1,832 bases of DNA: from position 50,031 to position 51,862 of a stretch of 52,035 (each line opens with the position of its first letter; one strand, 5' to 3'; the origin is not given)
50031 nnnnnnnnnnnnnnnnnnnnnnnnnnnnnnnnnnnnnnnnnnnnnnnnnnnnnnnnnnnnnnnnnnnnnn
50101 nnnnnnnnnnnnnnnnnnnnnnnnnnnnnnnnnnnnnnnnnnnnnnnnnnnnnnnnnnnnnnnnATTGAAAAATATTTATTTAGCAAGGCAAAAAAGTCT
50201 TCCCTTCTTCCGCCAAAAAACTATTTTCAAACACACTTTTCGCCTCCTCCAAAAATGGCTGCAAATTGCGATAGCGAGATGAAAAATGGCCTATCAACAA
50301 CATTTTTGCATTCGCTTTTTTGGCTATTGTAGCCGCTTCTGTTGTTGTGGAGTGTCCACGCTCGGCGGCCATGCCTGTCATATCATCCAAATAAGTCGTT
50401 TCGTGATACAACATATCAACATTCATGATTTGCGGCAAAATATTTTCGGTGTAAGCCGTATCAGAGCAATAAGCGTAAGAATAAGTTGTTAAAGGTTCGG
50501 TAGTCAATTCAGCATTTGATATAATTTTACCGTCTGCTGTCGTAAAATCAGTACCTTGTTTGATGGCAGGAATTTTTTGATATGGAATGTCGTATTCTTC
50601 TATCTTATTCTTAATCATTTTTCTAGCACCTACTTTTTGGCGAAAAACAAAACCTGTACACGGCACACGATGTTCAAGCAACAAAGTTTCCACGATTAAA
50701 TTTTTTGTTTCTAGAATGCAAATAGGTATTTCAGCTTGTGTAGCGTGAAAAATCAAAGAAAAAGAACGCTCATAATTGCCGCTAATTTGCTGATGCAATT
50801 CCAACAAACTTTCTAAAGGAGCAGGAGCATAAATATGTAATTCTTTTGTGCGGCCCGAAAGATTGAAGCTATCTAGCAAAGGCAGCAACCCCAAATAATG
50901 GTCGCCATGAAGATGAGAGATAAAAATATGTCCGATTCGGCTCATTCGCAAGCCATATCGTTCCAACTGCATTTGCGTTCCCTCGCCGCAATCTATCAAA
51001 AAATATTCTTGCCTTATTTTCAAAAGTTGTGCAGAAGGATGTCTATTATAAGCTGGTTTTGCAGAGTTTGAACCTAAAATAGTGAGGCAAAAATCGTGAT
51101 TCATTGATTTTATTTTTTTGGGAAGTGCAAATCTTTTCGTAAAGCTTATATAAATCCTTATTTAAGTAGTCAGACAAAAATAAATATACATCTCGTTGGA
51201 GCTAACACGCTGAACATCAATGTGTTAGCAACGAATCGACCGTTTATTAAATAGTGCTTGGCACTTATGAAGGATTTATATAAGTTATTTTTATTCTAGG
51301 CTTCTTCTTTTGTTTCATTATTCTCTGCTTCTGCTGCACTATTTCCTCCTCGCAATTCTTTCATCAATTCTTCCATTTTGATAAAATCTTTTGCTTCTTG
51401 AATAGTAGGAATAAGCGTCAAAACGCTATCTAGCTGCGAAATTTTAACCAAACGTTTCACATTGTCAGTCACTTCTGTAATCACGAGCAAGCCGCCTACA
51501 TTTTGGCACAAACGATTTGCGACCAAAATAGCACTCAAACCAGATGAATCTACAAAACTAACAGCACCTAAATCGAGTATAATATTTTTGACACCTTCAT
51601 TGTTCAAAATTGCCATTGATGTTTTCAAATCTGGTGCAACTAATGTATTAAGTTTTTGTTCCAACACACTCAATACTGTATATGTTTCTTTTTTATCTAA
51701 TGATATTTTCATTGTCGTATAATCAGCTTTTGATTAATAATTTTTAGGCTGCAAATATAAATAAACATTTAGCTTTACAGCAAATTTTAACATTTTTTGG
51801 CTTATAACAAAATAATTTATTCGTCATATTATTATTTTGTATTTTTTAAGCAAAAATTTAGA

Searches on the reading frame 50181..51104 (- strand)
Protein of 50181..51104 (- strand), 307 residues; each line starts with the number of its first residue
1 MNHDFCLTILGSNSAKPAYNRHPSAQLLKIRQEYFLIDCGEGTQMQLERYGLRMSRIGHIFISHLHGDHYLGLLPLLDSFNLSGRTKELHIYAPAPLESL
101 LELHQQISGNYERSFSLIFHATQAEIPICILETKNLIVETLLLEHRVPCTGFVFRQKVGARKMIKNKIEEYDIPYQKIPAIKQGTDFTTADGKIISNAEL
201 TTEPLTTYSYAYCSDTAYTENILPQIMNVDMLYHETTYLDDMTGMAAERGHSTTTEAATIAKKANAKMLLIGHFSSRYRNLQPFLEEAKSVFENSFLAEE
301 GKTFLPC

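Call 20: find_encoding_contigs(protein=window:50181-51104:-, flank=10000, max_places=6)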
Protein window:50181-51104:- (307 aa): 1 contig read that carries it; 1 place shown.
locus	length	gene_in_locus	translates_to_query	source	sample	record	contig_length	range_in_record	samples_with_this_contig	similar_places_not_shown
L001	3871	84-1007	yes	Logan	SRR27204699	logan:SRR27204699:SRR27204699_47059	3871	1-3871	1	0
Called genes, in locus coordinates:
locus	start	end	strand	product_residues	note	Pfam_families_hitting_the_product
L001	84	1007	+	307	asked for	PF23023:Anti-Pycsar_Apyc1, PF00753:Lactamase_B, PF13691:Lactamase_B_4 (weak), PF12706:Lactamase_B_2 (weak)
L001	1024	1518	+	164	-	-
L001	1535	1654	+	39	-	-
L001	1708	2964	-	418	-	PF20094:GWxTD_dom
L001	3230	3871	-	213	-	?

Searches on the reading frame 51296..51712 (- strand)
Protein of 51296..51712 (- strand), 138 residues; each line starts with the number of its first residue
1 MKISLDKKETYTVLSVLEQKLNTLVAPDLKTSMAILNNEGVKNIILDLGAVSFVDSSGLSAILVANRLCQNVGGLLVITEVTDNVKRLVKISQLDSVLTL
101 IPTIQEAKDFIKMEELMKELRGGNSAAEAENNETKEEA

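Call 16: find_encoding_contigs(protein=window:51296-51712:-, flank=10000, max_places=6)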
Protein window:51296-51712:- (138 aa): no gene with exactly this product is on record in the collection.

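Call 64: search_protein_families(library=pfam, proteins=[window:51296-51712:-], max_evalue=0.001)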
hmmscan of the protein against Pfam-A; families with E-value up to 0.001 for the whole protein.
window:51296-51712:- (138 aa): 2 families
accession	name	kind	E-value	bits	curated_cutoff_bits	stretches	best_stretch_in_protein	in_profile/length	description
PF01740.26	STAS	-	1.5e-14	54.1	22.6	1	18-107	16-106/106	STAS domain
PF13466.11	STAS_2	-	1.1e-07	32.3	29.2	1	39-95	25-80/80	STAS domain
